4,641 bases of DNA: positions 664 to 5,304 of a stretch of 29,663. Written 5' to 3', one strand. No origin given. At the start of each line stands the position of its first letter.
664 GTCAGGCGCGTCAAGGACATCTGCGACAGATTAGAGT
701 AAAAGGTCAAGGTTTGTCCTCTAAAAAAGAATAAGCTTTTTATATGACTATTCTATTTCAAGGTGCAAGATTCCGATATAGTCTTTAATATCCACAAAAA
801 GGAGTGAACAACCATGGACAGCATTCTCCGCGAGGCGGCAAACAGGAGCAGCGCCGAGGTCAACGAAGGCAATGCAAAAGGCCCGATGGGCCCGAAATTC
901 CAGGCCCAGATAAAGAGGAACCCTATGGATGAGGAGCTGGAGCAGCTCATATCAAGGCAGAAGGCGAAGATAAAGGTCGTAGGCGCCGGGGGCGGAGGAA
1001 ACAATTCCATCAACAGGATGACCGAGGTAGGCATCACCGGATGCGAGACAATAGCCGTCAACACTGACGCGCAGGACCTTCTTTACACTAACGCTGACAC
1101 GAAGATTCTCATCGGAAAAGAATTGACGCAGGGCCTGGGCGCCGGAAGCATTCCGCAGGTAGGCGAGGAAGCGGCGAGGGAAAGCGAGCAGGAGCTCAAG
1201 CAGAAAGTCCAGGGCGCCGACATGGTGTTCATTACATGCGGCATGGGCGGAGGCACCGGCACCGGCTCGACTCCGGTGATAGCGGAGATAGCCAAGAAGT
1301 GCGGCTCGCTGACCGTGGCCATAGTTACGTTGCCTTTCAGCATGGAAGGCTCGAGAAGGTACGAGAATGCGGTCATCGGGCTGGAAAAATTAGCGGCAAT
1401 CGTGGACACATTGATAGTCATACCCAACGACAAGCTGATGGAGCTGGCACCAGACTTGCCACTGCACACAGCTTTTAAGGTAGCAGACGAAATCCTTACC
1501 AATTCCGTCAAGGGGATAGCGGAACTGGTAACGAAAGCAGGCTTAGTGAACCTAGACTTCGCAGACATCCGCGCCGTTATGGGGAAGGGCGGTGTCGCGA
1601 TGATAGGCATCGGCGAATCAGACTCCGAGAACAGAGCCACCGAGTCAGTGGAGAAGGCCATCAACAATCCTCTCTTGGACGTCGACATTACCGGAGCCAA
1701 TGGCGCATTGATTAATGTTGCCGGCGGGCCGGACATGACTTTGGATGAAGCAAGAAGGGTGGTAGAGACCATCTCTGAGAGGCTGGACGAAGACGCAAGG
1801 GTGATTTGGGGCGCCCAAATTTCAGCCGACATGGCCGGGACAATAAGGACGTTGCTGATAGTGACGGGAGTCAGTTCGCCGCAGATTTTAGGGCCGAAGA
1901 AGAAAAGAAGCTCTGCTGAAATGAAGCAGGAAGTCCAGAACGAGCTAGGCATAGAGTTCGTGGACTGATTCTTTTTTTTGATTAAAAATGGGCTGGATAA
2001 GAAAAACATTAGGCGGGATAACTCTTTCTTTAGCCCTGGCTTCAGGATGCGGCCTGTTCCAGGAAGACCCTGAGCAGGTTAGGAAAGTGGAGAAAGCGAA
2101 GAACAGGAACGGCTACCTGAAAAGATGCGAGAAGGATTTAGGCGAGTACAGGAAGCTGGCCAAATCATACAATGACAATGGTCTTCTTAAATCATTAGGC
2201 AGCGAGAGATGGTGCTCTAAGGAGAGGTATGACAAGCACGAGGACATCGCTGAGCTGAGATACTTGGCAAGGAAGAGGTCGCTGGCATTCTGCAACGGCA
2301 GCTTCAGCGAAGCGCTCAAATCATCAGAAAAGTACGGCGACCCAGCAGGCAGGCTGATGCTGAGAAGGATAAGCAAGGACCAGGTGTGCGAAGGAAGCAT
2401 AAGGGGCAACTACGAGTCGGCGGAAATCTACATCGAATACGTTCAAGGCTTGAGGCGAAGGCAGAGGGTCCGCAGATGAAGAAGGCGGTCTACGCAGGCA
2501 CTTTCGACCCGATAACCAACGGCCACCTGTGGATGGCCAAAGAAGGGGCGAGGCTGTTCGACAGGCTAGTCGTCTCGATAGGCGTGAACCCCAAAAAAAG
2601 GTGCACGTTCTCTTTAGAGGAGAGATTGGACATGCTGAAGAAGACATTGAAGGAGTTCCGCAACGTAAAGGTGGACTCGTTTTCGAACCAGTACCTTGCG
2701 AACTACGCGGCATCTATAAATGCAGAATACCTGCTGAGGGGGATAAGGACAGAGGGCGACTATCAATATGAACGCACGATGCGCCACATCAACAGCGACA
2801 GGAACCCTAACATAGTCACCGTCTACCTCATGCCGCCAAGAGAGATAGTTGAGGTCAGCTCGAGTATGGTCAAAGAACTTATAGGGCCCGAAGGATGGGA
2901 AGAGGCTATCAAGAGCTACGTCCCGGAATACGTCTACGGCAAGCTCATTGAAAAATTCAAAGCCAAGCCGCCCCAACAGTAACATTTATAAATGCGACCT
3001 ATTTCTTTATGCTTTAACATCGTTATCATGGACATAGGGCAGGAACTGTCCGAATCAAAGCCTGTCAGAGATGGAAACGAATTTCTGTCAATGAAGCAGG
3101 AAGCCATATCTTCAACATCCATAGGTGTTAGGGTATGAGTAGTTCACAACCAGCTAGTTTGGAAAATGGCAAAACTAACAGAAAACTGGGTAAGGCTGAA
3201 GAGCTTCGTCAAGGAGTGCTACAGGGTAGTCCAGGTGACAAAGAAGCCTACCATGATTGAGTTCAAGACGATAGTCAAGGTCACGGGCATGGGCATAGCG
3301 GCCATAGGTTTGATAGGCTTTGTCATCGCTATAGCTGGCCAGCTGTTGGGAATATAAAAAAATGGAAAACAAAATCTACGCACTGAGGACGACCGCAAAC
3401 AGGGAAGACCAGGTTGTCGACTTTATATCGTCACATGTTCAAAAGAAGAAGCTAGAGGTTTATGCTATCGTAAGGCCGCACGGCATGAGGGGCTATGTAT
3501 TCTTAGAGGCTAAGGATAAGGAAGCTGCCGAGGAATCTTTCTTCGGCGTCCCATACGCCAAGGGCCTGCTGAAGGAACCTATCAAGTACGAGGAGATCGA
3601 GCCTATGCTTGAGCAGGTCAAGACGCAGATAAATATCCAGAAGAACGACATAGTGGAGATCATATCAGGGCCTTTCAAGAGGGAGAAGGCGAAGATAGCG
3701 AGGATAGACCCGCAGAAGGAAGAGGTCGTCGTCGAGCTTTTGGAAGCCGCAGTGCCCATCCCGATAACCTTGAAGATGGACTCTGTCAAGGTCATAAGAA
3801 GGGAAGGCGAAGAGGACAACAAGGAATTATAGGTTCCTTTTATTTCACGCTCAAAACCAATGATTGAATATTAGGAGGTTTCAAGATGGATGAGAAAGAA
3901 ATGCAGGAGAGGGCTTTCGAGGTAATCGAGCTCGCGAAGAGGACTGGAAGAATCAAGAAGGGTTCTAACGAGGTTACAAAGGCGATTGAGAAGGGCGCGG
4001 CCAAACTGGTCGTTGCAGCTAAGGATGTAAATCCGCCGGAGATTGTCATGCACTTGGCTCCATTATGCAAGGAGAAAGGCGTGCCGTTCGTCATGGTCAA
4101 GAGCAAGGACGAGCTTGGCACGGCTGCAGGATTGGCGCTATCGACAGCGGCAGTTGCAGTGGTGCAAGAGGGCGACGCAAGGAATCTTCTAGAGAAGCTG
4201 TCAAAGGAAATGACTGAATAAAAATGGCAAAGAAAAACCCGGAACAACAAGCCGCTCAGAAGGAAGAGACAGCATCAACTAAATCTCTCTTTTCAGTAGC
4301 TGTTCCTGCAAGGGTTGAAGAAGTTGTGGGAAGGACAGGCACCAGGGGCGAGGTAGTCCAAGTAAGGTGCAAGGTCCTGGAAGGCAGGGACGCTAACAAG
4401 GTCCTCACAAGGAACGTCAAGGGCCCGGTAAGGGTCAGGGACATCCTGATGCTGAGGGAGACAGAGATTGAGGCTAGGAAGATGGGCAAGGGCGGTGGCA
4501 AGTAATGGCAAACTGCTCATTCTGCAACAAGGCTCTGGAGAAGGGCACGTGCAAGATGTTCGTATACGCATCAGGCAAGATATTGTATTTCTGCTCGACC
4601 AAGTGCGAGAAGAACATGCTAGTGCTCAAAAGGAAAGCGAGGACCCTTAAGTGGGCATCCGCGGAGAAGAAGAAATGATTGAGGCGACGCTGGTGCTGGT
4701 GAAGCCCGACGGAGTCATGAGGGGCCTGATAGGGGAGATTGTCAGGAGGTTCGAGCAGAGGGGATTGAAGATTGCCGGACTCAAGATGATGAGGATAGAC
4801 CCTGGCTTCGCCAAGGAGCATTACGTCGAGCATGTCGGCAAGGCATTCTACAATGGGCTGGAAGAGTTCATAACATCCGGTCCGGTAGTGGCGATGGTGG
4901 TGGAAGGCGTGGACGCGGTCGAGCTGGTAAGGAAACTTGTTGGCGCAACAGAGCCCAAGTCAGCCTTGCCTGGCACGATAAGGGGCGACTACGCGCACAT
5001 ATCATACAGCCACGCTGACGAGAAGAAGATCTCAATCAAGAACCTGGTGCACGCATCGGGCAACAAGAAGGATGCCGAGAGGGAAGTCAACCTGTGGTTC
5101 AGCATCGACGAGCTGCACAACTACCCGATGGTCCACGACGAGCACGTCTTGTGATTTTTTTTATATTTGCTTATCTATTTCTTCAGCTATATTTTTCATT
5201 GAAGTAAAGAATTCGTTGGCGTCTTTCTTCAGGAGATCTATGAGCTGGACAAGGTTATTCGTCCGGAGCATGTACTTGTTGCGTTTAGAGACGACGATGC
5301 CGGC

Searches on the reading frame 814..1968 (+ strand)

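Call 19: search_protein_families(library=pfam, proteins=[window:814-1968:+], max_evalue=0.01)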
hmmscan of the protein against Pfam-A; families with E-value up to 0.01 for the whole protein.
window:814-1968:+ (384 aa): 2 families
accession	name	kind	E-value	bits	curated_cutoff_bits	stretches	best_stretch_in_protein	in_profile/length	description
PF00091.31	Tubulin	-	1.5e-48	166.1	33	1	52-211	1-188/190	Tubulin/FtsZ family, GTPase domain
PF12327.13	FtsZ_C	-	3.7e-36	123.8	27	1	260-353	1-94/95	FtsZ family, C-terminal domain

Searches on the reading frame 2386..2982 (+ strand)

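Call 19: search_protein_families(library=pfam, proteins=[window:2386-2982:+], max_evalue=0.01)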
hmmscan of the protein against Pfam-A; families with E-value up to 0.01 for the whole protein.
window:2386-2982:+ (198 aa): 2 families
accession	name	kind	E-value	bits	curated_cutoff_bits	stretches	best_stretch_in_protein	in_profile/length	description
PF01467.32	CTP_transf_like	-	3.8e-18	66.4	21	1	35-164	1-132/133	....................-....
PF08218.17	Citrate_ly_lig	-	2.2e-06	27.9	20.9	1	41-106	9-71/182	Citrate lyase ligase C-terminal domain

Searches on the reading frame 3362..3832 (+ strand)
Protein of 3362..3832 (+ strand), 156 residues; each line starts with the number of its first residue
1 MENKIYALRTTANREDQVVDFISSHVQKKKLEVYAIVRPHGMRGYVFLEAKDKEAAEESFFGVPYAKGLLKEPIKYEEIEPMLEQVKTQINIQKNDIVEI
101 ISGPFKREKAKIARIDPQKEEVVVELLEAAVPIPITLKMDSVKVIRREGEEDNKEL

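Call 19: search_protein_families(library=pfam, proteins=[window:3362-3832:+], max_evalue=0.01)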
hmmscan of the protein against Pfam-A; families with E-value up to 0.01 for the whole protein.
window:3362-3832:+ (156 aa): 3 families
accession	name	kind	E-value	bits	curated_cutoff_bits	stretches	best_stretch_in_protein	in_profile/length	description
PF03439.18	Spt5-NGN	-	6.4e-16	58.5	22.4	1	4-83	1-84/84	Early transcription elongation factor of RNA pol II, NGN section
PF00467.35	KOW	-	7.9e-06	25.9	22.3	1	94-125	1-32/32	KOW motif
PF23291.1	KOW4_SPT5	-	0.0011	19.3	27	0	90-115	7-32/55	Transcription elongation factor SPT5, fourth KOW domain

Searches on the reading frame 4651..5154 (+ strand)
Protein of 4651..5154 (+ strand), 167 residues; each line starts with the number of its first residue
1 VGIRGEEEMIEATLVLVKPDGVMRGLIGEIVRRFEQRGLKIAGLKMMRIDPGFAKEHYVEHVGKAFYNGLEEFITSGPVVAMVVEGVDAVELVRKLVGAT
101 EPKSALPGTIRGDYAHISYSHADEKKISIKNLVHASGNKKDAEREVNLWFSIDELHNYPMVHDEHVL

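Call 19: search_protein_families(library=pfam, proteins=[window:4651-5154:+], max_evalue=0.01)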
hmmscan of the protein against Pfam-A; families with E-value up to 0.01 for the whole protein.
window:4651-5154:+ (167 aa): 1 family
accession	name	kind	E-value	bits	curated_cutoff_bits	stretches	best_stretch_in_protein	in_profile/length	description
PF00334.24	NDK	-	1.1e-47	161.7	27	1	11-154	1-134/135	Nucleoside diphosphate kinase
